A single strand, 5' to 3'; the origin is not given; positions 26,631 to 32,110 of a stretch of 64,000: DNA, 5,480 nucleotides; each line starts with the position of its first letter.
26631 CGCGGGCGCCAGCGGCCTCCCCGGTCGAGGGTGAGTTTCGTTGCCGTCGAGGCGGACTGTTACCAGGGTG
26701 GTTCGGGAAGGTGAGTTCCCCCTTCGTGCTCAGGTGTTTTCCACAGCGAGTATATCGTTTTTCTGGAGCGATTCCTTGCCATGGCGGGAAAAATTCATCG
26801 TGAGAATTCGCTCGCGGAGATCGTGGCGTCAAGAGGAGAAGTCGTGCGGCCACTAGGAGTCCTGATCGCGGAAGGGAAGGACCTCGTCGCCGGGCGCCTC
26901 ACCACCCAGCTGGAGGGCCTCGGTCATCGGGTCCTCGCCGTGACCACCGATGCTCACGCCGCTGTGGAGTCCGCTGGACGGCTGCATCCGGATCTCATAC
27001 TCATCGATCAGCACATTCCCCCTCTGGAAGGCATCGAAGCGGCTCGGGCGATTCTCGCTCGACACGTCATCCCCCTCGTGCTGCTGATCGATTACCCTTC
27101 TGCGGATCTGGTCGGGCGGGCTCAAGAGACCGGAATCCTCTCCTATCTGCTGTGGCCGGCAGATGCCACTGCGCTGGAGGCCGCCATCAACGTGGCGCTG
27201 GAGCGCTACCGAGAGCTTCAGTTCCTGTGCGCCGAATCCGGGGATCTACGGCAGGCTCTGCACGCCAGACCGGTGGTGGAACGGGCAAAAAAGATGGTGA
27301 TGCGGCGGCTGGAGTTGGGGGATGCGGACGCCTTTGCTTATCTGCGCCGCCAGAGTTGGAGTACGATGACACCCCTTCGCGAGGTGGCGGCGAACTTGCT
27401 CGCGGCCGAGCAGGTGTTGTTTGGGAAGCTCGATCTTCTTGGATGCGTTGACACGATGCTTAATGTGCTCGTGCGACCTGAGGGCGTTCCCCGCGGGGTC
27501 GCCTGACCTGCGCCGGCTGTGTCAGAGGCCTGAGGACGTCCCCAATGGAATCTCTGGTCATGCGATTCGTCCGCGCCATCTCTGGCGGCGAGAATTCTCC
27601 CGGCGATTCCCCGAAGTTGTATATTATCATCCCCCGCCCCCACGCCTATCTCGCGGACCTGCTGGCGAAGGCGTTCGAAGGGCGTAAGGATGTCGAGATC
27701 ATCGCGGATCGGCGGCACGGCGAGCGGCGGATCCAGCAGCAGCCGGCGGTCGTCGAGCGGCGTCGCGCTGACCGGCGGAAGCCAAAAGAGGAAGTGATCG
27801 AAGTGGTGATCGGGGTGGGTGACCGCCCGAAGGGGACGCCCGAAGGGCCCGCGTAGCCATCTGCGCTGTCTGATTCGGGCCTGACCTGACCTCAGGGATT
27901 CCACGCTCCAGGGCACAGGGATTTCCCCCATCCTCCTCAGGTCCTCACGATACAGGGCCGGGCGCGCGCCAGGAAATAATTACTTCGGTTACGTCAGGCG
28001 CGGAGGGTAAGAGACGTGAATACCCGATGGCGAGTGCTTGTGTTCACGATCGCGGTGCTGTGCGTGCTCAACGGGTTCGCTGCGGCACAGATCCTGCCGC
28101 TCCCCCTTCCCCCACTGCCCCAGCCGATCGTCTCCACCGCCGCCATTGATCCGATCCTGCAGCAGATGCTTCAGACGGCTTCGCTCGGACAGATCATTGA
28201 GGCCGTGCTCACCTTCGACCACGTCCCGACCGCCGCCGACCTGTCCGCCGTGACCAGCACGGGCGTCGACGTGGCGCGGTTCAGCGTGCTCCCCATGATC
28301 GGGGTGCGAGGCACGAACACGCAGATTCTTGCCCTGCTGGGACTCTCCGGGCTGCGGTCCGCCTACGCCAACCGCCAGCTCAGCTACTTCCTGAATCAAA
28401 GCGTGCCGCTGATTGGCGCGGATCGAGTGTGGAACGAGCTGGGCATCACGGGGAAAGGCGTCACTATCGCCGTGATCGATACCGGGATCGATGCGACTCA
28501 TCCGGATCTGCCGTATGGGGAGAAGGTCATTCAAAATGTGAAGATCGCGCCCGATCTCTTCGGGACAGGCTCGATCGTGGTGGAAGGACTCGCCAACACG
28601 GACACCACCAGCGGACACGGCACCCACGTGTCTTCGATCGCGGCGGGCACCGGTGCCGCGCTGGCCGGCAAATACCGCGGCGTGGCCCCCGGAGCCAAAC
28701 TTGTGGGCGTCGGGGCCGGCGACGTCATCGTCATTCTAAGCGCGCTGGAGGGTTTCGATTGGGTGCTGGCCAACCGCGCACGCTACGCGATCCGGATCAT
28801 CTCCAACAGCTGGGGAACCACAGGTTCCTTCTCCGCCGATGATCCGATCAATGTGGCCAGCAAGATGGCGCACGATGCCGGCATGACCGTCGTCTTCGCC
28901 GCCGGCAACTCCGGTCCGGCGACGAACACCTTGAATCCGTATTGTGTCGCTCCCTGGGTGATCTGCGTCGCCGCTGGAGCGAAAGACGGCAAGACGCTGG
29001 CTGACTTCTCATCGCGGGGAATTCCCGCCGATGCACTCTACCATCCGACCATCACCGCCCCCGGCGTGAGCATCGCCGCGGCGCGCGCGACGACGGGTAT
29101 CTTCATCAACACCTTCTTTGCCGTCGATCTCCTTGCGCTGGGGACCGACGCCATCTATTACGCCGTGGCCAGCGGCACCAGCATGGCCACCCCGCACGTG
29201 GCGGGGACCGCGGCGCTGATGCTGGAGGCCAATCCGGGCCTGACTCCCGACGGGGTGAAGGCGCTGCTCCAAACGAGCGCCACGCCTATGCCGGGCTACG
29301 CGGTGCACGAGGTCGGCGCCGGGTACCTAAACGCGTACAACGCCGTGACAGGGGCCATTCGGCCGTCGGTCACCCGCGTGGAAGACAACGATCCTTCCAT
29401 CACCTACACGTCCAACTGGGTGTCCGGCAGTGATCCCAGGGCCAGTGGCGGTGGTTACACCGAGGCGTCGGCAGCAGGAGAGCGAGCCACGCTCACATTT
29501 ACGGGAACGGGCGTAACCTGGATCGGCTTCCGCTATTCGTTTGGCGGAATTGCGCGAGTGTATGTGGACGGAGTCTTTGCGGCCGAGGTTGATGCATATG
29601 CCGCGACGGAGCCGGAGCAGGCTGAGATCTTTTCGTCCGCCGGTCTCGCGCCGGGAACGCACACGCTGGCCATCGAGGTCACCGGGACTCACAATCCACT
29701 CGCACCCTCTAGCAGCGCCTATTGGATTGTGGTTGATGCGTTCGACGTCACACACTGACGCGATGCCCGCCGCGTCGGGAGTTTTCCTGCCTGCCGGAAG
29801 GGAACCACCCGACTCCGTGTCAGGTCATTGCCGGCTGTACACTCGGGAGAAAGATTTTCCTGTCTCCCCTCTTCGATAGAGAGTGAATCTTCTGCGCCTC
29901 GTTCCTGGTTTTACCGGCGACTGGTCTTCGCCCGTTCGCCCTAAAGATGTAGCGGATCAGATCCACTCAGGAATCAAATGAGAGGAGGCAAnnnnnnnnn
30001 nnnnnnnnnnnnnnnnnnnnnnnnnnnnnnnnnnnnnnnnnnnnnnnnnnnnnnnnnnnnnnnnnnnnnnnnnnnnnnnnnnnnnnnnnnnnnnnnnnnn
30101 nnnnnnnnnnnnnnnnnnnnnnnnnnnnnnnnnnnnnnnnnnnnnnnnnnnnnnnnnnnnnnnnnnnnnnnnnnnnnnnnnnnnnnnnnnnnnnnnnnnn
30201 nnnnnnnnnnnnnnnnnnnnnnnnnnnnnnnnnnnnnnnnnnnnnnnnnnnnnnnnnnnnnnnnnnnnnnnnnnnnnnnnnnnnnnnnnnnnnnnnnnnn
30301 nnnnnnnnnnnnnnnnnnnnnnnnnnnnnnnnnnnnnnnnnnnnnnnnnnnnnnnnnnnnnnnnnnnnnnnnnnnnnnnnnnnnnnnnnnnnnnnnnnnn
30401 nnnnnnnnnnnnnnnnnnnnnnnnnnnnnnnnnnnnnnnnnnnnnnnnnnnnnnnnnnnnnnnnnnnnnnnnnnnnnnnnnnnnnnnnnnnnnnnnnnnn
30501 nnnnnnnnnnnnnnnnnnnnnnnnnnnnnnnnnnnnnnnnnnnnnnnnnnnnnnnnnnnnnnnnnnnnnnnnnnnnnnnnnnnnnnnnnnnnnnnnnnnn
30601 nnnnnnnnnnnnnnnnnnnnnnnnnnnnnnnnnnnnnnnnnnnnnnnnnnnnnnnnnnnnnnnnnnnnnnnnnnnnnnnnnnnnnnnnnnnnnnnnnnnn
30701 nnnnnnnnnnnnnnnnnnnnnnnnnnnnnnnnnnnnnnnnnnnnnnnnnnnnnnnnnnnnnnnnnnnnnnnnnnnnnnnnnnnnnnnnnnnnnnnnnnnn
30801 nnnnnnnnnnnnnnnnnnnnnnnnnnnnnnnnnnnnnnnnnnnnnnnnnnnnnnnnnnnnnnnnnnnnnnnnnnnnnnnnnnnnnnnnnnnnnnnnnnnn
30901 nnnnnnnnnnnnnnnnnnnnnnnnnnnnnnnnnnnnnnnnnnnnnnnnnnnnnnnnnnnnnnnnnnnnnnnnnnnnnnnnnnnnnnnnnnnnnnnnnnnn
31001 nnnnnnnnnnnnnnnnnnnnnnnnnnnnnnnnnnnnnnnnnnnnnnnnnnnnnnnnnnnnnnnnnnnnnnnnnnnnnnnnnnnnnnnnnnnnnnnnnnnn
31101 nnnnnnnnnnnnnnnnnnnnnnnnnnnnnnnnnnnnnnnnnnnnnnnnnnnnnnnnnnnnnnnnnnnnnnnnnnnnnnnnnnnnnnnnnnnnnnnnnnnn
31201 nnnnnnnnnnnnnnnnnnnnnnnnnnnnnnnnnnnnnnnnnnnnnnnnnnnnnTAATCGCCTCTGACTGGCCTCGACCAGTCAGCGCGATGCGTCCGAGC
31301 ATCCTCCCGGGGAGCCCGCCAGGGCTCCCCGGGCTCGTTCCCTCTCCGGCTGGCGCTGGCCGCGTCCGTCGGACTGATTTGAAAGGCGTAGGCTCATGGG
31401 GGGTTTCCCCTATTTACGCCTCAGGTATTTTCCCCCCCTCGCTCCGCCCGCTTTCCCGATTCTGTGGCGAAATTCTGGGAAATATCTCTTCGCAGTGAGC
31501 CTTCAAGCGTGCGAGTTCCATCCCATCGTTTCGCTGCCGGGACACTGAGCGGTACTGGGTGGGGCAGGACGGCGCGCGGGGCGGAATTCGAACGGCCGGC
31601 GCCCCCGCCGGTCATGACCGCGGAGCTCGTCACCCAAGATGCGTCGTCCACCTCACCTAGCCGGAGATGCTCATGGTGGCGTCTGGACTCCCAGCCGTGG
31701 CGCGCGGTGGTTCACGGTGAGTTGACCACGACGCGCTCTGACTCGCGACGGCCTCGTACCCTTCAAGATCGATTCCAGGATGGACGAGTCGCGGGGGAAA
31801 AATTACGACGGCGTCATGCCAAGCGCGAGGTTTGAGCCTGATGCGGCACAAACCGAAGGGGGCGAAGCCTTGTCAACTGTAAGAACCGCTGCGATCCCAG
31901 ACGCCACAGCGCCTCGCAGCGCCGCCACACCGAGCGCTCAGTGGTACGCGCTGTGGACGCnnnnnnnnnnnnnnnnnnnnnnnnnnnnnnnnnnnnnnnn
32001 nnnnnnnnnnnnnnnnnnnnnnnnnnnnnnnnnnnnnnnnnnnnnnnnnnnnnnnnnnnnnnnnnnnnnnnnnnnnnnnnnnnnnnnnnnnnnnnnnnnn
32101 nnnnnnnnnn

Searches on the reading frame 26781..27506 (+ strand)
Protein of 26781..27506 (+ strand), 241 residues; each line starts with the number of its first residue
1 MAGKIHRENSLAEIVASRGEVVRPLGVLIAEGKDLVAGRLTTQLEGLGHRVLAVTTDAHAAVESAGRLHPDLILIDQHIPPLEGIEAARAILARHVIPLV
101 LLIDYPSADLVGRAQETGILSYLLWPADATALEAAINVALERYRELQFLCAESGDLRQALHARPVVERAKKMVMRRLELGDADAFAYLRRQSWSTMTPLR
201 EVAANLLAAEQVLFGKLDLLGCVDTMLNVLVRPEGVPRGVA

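Call 10: search_protein_families(library=pfam, proteins=[window:26781-27506:+])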
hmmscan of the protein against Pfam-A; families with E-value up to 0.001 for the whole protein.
window:26781-27506:+ (241 aa): 2 families
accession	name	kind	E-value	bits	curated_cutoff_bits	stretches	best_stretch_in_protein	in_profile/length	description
PF03861.19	ANTAR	-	1.1e-14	54.4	27.3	1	155-207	2-54/54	ANTAR domain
PF00072.30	Response_reg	-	2.2e-11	44.3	30.2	1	27-136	1-110/111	Response regulator receiver domain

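Call 38: search_protein_families(library=ncbifam, proteins=[window:26781-27506:+], max_evalue=0.00001)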
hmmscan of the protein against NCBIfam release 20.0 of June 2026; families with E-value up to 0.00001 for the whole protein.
window:26781-27506:+ (241 aa): 16 families
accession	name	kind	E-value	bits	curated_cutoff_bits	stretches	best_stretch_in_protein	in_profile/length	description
NF006623.1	PRK09191.1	subfamily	3e-11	43.6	240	1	27-140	140-252/258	PhyR family response regulator anti-anti-sigma factor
NF040689.1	MtrAB_MtrA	equivalog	1.1e-10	41.3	300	1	36-197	10-170/219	MtrAB system response regulator MtrA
NF008469.0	PRK11361.1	equivalog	8e-10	38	714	1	27-163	7-139/461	acetoacetate metabolism transcriptional regulator AtoC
NF041733.1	resp_reg_CseB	equivalog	8.2e-10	38.4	350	1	27-146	3-121/228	two-component system response regulator CseB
NF009206.0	PRK12555.1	subfamily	6.4e-09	35.2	342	1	28-121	4-100/340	chemotaxis-specific protein-glutamate methyltransferase CheB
NF007820.0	PRK10529.1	equivalog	1.1e-08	34.8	325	1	27-145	4-121/225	two-component system response regulator KdpE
NF045944.1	ResRegRpaBCyano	equivalog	2.5e-08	33.6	330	1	37-148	10-120/229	response regulator transcription factor RpaB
NF041946.1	LuxO_transreg_Vib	equivalog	1.6e-07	30.5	800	1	36-146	8-118/463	quorum-sensing sigma-54 dependent transcriptional regulator LuxO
NF045505.1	RR_RssB_Pseudo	equivalog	2.3e-07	30.2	700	1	27-145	8-127/394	two-component system response regulator RssB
NF001965.0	PRK00742.1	subfamily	4.8e-07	29.3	293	1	48-102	28-82/357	chemotaxis-specific protein-glutamate methyltransferase CheB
NF033120.0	vanR_FM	exception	5.6e-07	29.4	460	1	23-147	2-125/231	vancomycin resistance response regulator transcription factor, VanR-F/VanR-M family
NF007689.0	PRK10365.1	equivalog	2.2e-06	26.7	760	1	40-146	21-127/441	sigma-54-dependent response regulator transcription factor ZraR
NF040534.1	resp_reg_YycF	equivalog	3.3e-06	26.5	340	1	31-147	7-122/231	response regulator YycF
TIGR02154.1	PhoB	equivalog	3.5e-06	26.5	296.2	1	27-171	5-152/226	phosphate regulon transcriptional regulator PhoB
NF008677.0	PRK11697.1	equivalog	5.8e-06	25.8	246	1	40-165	17-138/238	two-component system response regulator BtsR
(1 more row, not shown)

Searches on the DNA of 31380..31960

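Call 73: search_rna_families(source=window, start=31380, end=31960, threshold=evalue, max_evalue=10)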
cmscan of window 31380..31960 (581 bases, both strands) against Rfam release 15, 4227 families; matches with E-value up to 10: 1.
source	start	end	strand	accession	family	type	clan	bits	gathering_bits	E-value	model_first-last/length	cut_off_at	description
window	31649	31762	-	RF00222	IRES_Bag1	Cis-reg; IRES;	-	9.4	37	8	1-370/370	no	Bag-1 internal ribosome entry site (IRES)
